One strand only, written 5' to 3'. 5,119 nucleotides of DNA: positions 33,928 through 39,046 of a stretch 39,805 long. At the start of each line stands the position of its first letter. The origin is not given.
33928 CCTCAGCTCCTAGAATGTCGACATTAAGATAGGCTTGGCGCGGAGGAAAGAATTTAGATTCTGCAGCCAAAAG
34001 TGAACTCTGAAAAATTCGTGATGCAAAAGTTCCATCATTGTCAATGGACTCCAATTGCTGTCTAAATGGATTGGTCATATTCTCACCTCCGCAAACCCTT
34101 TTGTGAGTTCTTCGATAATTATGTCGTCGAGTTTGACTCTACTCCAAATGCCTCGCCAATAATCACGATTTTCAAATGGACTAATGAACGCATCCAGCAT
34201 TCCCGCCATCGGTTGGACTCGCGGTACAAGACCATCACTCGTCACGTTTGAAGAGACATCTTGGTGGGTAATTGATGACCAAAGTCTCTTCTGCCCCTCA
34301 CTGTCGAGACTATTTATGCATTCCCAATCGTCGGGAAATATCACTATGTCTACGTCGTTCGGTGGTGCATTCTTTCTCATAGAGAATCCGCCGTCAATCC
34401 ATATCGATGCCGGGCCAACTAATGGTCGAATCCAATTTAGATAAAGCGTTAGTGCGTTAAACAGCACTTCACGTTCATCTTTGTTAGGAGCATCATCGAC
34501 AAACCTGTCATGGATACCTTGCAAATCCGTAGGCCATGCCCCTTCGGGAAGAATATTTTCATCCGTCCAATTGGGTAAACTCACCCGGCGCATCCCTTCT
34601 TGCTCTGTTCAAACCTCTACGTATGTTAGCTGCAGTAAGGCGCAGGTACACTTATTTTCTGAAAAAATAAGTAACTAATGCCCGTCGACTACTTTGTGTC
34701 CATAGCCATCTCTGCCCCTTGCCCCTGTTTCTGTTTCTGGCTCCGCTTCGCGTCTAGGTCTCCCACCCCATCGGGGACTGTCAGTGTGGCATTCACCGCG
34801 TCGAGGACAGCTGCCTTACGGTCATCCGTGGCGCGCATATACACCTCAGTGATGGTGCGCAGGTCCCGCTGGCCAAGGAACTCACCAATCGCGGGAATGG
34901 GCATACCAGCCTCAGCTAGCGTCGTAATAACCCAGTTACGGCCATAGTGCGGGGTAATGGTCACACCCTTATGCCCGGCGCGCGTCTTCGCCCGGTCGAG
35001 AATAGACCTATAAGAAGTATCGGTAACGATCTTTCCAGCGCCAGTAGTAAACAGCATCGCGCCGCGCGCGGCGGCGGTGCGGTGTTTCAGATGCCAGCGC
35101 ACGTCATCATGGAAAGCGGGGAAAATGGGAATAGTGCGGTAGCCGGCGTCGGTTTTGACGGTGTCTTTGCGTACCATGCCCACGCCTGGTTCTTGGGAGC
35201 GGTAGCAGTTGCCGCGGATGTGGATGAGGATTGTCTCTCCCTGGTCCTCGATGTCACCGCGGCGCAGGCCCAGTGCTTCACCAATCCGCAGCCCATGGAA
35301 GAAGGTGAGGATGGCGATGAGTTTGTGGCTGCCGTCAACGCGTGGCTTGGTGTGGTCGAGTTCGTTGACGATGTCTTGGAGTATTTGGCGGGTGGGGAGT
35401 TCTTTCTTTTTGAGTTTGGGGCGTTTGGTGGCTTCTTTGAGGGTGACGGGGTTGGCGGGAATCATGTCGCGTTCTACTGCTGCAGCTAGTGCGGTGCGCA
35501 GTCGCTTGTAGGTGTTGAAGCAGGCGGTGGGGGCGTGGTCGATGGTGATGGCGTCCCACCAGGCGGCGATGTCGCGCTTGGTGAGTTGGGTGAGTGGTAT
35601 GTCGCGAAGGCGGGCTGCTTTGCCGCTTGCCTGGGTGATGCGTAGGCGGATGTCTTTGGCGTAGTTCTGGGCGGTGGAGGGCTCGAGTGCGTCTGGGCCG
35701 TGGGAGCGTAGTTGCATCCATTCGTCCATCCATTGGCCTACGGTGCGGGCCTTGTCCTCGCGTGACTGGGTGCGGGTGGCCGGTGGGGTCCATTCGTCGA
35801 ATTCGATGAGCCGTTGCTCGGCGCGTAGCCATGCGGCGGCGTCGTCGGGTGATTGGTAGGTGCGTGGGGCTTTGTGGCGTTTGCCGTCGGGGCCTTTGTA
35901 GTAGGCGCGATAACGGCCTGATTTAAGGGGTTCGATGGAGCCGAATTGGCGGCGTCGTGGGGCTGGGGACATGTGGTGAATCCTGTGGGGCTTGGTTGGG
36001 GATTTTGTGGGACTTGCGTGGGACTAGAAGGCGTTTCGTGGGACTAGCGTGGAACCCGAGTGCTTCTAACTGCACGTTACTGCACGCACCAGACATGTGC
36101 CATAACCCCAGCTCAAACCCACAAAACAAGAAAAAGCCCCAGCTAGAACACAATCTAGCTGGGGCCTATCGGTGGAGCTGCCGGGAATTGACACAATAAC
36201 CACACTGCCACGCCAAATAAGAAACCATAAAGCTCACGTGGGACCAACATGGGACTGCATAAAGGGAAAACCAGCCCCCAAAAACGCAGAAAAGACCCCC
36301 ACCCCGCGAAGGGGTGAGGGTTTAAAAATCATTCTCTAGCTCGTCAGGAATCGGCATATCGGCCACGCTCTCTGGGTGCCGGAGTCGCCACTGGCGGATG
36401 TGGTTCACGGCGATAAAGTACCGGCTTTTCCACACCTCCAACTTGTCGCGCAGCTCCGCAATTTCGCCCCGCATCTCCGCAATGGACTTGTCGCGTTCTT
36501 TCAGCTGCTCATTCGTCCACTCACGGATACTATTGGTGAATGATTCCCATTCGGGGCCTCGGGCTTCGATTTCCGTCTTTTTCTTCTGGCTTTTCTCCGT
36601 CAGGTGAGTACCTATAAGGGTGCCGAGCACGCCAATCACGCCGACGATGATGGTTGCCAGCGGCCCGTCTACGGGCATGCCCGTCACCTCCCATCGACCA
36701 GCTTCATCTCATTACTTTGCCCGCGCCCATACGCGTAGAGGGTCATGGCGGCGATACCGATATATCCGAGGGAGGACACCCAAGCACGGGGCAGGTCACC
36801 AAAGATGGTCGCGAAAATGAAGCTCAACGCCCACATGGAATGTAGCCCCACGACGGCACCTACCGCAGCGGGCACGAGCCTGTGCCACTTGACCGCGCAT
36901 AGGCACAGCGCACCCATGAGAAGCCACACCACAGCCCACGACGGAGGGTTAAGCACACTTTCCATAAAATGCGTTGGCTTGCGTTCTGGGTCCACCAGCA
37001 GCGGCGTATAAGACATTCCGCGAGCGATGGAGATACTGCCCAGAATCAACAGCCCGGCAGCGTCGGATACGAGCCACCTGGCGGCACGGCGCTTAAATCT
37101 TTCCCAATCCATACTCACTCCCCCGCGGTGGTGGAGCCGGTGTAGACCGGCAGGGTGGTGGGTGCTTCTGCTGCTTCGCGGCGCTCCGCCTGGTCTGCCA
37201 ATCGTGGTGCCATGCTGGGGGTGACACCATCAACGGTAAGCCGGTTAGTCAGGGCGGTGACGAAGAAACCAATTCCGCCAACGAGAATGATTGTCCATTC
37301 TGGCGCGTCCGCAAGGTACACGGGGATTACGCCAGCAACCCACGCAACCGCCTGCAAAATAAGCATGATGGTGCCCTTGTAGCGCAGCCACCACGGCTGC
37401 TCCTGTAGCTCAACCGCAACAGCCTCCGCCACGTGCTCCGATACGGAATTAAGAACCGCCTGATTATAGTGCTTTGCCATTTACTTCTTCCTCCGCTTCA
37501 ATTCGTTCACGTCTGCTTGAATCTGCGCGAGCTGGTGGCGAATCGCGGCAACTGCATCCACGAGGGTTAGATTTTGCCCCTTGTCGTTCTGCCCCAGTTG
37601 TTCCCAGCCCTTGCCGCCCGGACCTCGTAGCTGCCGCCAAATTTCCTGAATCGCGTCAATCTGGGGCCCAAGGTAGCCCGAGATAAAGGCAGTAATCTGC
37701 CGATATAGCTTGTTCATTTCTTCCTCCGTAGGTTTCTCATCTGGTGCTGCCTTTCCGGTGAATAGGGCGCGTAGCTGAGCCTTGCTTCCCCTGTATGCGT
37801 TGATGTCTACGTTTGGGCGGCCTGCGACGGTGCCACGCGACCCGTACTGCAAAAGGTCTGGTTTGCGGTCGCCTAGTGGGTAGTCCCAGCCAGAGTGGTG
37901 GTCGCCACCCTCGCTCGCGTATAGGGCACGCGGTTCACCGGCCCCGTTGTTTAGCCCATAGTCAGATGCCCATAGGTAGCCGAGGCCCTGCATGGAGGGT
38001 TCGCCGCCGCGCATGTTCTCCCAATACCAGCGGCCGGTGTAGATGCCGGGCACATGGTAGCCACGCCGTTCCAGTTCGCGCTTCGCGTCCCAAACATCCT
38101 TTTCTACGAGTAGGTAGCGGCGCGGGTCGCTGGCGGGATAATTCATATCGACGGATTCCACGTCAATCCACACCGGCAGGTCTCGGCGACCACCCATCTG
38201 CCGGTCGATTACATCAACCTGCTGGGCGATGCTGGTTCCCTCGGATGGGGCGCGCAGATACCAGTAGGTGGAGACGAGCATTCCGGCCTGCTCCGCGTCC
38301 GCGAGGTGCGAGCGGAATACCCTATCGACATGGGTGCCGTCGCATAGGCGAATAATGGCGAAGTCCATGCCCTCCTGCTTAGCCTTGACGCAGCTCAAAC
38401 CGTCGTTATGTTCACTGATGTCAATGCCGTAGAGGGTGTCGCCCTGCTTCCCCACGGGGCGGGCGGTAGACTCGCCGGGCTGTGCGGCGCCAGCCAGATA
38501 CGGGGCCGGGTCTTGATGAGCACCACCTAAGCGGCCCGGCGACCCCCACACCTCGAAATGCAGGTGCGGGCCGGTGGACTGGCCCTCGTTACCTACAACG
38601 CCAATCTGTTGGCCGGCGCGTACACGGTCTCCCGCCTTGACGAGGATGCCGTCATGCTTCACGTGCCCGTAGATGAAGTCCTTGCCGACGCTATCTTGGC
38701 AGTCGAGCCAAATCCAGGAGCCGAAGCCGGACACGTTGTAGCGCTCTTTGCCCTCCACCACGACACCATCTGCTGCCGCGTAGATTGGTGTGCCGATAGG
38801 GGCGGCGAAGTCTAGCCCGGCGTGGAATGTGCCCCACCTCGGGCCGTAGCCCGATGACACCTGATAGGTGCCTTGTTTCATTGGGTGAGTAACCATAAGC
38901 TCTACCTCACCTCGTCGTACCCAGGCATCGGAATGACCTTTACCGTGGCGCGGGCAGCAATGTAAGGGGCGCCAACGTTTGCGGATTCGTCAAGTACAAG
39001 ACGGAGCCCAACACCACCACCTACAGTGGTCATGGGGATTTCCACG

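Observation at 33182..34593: Compositionally foreign two-gene cassette (MNT/DUF6932-like nucleotidyltransferase + unknown 298-aa partner) in the prophage defence slot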

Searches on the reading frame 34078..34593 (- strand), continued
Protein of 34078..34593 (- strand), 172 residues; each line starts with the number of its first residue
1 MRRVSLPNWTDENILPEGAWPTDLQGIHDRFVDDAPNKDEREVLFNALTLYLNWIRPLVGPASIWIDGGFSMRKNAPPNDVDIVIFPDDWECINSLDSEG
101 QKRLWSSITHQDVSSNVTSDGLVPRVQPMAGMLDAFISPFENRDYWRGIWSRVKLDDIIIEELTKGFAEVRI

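Call 70: search_protein_families(library=padloc, proteins=[L090:4512-5498:+, L090:3971-4516:+], max_evalue=0.01)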
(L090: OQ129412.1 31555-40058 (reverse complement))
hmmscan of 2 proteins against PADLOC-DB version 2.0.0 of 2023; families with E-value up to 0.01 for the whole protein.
L090:4512-5498:+ (329 aa): 0 families

L090:3971-4516:+ (182 aa): 1 family
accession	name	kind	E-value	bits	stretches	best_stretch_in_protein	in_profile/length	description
PDLC04744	PDC-M63A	-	7.7e-08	30.5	1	25-103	18-92/152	-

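Call 84: find_related_loci(query=A5, collection=viral_contigs, flank=6000)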
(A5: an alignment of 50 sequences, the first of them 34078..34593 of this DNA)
Query A5 (172 aa) in viral_contigs; peptide patterns used: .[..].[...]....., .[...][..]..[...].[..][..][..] (x = any residue, [..] = any of these).
74 stretches matched a pattern; 7 encode a relative of the query (tblastn E <= 1e-3); 7 distinct loci.
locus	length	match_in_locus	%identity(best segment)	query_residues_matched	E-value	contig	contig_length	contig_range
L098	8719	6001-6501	45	6-172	1e-42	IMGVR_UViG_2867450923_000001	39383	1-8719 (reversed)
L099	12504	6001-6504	39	4-170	6e-39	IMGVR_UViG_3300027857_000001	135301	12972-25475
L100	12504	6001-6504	39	4-170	6e-39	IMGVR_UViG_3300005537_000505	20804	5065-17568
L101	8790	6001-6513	36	4-172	6e-29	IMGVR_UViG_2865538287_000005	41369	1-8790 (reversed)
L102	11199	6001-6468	39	18-170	5e-26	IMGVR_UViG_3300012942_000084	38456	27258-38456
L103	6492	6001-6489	28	4-172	4e-15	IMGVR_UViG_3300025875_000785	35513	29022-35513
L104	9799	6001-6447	34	5-154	5e-17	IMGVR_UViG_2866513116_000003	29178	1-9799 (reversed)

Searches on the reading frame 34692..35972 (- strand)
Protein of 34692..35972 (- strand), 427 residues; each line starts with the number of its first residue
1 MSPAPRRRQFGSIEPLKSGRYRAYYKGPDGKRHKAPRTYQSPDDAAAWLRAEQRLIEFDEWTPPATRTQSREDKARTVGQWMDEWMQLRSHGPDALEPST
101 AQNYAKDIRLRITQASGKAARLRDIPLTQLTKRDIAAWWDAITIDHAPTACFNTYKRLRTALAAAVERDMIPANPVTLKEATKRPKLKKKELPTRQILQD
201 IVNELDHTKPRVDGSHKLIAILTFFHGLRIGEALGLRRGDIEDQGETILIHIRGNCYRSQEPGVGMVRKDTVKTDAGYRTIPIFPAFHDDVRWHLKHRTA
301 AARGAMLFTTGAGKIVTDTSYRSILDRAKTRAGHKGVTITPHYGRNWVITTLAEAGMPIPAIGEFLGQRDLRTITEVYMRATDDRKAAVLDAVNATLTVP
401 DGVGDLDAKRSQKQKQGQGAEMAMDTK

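Call 73: search_protein_families(library=pfam, proteins=[window:34692-35972:-], max_evalue=0.001)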
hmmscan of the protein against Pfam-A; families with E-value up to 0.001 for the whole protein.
window:34692-35972:- (427 aa): 1 family
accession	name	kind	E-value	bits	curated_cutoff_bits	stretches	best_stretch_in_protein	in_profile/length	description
PF00589.27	Phage_integrase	-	1.7e-12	47.9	27.1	1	213-383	21-170/172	Phage integrase family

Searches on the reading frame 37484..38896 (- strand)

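Call 73: search_protein_families(library=pfam, proteins=[window:37484-38896:-], max_evalue=0.001)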
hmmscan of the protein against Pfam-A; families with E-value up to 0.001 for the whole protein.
window:37484-38896:- (471 aa): 2 families
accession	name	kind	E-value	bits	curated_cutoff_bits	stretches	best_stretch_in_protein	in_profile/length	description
PF01551.29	Peptidase_M23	-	4.3e-25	88.2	28.7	1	24-118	2-89/96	Peptidase family M23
PF01183.26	Glyco_hydro_25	-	7.9e-15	56.1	27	1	158-339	1-171/180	Glycosyl hydrolases family 25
